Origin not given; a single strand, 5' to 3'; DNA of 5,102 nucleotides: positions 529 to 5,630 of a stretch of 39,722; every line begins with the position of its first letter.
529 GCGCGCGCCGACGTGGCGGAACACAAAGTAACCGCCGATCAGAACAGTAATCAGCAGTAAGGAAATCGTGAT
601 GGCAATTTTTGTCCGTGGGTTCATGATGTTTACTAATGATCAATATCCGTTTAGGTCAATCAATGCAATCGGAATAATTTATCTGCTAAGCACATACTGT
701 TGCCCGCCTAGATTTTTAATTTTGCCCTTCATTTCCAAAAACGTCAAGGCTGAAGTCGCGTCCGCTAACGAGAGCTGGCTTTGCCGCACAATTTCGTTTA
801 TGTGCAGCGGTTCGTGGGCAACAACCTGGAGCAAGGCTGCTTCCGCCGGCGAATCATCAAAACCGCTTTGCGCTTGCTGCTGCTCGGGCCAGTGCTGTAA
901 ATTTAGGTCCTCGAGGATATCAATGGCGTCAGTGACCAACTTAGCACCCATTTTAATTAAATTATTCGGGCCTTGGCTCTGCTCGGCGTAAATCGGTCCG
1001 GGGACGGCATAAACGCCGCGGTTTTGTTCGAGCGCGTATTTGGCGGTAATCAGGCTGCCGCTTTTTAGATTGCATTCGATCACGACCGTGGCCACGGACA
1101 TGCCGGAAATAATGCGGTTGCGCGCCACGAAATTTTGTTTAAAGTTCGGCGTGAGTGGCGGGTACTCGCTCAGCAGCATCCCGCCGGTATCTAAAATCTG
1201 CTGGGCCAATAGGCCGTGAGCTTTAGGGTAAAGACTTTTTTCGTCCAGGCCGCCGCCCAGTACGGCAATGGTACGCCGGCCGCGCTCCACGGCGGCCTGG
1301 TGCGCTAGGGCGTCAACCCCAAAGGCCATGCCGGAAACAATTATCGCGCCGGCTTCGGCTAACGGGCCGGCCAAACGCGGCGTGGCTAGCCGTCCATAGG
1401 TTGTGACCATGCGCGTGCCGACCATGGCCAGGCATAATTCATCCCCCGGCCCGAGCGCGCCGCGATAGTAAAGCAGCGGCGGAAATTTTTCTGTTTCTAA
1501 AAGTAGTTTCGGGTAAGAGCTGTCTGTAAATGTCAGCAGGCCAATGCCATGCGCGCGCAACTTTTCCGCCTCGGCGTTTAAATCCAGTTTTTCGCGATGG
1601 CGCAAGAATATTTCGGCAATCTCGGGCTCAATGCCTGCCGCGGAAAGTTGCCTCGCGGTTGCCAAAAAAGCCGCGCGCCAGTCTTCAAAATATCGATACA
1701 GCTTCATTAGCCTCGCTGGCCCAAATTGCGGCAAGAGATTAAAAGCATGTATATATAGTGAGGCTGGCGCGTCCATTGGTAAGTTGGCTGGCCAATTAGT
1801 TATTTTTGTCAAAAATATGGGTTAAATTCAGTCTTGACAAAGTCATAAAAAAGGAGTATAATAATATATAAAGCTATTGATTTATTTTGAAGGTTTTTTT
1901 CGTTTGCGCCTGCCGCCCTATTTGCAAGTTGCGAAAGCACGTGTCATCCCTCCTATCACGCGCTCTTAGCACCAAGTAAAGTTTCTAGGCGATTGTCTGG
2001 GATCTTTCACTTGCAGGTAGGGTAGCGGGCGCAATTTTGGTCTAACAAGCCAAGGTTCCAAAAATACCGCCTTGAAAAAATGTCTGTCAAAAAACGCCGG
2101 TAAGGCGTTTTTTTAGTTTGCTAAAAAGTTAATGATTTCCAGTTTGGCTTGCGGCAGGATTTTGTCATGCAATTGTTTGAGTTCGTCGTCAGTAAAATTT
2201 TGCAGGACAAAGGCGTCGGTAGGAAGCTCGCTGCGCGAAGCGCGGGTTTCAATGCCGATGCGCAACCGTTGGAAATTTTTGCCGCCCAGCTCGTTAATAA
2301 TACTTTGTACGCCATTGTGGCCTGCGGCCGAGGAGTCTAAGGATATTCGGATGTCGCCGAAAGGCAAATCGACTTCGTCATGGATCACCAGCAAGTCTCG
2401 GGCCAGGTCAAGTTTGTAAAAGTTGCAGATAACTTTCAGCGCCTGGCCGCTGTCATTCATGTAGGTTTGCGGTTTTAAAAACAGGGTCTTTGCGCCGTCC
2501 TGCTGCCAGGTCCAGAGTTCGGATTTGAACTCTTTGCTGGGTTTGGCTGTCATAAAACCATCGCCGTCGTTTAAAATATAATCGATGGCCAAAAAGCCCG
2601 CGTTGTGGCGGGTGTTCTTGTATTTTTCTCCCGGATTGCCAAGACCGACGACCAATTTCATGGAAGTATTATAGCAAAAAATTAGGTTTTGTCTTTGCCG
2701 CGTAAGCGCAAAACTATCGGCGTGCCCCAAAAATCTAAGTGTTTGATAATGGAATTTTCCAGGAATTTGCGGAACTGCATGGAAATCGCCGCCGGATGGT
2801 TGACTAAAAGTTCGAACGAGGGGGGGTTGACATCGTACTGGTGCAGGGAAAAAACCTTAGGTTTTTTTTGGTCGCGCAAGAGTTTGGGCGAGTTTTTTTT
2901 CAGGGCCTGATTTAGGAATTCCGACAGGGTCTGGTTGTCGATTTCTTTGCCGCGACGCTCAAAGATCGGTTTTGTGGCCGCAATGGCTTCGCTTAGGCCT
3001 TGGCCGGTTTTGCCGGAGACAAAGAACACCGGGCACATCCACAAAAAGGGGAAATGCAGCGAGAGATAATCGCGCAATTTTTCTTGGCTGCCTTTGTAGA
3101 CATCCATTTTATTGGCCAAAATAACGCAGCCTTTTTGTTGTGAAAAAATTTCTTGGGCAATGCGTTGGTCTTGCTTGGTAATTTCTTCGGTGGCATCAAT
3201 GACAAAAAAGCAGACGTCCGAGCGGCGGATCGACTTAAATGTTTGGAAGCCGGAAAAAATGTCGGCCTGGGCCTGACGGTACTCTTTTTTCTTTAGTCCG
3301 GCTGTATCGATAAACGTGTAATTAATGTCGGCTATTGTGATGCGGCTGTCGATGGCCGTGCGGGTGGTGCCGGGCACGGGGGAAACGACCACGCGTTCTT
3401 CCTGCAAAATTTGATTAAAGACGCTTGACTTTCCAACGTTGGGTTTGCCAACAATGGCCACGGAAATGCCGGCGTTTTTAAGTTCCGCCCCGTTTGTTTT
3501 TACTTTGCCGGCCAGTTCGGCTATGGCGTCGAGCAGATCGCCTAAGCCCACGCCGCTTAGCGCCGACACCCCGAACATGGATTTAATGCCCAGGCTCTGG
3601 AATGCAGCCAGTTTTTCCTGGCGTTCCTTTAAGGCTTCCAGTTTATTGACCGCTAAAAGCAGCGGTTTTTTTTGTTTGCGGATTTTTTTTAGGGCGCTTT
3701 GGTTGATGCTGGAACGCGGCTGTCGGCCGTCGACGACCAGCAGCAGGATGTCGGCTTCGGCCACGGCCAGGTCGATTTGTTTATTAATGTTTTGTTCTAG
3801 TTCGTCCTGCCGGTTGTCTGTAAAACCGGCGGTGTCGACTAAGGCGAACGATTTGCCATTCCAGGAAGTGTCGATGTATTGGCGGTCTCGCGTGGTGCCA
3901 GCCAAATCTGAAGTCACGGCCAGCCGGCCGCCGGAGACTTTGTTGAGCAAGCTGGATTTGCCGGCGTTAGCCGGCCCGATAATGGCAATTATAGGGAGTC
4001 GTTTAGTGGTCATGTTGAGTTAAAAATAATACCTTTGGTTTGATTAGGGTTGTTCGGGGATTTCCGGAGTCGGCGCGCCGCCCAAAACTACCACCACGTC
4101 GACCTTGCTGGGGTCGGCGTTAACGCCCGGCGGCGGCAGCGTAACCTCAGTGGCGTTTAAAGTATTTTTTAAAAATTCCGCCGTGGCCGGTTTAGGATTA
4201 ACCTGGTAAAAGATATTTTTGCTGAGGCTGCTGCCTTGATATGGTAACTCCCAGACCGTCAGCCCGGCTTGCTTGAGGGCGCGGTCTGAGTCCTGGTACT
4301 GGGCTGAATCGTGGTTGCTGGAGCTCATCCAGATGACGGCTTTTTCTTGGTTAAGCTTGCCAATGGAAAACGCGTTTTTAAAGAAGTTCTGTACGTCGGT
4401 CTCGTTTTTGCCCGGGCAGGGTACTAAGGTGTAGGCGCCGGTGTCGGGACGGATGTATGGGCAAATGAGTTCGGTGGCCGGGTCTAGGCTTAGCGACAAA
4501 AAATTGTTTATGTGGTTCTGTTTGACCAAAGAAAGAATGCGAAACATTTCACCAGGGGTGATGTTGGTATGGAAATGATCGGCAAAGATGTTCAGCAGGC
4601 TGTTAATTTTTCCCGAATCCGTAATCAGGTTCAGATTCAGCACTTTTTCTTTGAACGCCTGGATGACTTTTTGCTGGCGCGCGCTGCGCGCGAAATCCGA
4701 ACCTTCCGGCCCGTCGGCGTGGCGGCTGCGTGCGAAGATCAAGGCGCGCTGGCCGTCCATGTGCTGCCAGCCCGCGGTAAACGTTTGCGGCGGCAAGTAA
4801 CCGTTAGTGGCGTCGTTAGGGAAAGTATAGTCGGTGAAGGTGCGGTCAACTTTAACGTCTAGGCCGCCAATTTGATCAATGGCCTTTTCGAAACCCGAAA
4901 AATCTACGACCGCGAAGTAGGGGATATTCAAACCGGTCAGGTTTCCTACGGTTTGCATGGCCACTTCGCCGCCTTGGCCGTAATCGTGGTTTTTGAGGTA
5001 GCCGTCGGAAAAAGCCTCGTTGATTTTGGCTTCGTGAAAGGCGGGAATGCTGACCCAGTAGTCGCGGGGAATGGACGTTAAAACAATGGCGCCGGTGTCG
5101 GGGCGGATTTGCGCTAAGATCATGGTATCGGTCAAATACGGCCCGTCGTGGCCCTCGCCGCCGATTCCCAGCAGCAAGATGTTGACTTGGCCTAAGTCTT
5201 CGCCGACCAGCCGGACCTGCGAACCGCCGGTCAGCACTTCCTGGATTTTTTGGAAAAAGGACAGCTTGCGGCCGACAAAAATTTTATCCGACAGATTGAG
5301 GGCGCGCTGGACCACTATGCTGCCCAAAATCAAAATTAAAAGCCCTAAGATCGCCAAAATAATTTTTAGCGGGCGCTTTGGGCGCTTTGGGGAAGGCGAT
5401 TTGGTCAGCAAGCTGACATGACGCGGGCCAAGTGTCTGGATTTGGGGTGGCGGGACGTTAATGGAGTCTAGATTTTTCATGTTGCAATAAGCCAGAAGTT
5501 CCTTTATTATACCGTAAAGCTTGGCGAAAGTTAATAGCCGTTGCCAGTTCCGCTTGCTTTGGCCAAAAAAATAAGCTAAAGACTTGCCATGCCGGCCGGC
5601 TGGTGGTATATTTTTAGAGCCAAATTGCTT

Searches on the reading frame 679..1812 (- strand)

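Call 9: search_protein_families(library=pfam, proteins=[window:679-1812:-], max_evalue=0.001)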
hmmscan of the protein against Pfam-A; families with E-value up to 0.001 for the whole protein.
window:679-1812:- (377 aa): 2 families
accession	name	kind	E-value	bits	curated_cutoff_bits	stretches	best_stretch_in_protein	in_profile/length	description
PF02481.21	DNA_processg_A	-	1.3e-69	234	29.6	1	86-294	3-211/212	DNA recombination-mediator protein A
PF17782.7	DprA_WH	-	1.5e-12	47.8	22.9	1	313-371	3-61/61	DprA winged helix domain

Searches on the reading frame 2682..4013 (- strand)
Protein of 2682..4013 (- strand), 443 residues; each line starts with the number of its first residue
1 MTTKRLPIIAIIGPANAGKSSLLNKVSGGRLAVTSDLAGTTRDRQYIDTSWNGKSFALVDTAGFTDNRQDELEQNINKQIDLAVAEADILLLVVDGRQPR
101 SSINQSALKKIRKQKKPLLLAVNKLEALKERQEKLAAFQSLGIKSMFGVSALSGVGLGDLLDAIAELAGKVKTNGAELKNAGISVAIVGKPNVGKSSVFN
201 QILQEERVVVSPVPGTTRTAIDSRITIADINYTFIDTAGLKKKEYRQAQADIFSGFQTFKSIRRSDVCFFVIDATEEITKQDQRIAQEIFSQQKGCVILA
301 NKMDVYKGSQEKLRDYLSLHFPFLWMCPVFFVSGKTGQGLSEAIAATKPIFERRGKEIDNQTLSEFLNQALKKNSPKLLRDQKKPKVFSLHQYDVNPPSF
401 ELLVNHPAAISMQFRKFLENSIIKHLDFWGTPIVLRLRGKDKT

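Call 9: search_protein_families(library=pfam, proteins=[window:2682-4013:-], max_evalue=0.001)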
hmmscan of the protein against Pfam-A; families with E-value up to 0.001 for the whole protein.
window:2682-4013:- (443 aa): 17 families
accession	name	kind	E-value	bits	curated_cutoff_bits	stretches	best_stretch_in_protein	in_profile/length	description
PF01926.29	MMR_HSR1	-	1.3e-52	177.1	21.9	2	185-302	2-113/113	50S ribosome-binding GTPase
PF02421.24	FeoB_N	-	9.6e-24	84.1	27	2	9-163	3-155/156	Ferrous iron transport protein B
PF00009.33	GTP_EFTU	-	1.6e-18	67.4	26.5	2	7-167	4-185/188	Elongation factor Tu GTP binding domain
PF00350.29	Dynamin_N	-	2.7e-17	63.8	27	0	185-219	1-35/168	Dynamin family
PF14714.11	KH_dom-like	-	1e-16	61.4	27.3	1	358-438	2-81/81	KH-domain-like of EngA bacterial GTPase enzymes, C-terminal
PF04548.22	AIG1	-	4.3e-13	49.5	27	2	9-112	3-108/212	AIG1 family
PF03193.22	RsgA_GTPase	-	9.7e-09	35.7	30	0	67-242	3-170/174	RsgA GTPase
PF08477.19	Roc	-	9.6e-08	32.7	27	0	9-125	2-118/119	Ras of Complex, Roc, domain of DAPkinase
PF09439.16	SRPRB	-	1.6e-07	31.3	25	0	6-134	3-128/178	Signal recognition particle receptor beta subunit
PF00071.28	Ras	-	4.4e-06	26.8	21.6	0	185-311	2-120/162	Ras family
PF00025.27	Arf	-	7.1e-06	26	22.3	0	180-344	12-167/174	ADP-ribosylation factor family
PF13401.12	AAA_22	-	3.7e-05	24.5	27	0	8-134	7-100/130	AAA domain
PF00005.33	ABC_tran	-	6.2e-05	24.1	25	0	5-70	10-75/137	ABC transporter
PF10662.15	PduV-EutP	-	0.00017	21.8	21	0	9-164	4-141/143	Ethanolamine utilisation - propanediol utilisation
PF19993.5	DO-GTPase2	-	0.00018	21.7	27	0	60-110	95-144/226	Double-GTPase 2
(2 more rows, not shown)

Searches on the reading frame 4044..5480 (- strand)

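Call 9: search_protein_families(library=pfam, proteins=[window:4044-5480:-], max_evalue=0.001)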
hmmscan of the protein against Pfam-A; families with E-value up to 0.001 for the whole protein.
window:4044-5480:- (478 aa): 1 family
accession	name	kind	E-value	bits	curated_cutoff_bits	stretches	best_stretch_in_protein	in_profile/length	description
PF03816.19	LytR_cpsA_psr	-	1.2e-36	126.6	24.6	1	117-280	2-148/150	LytR_cpsA_psr family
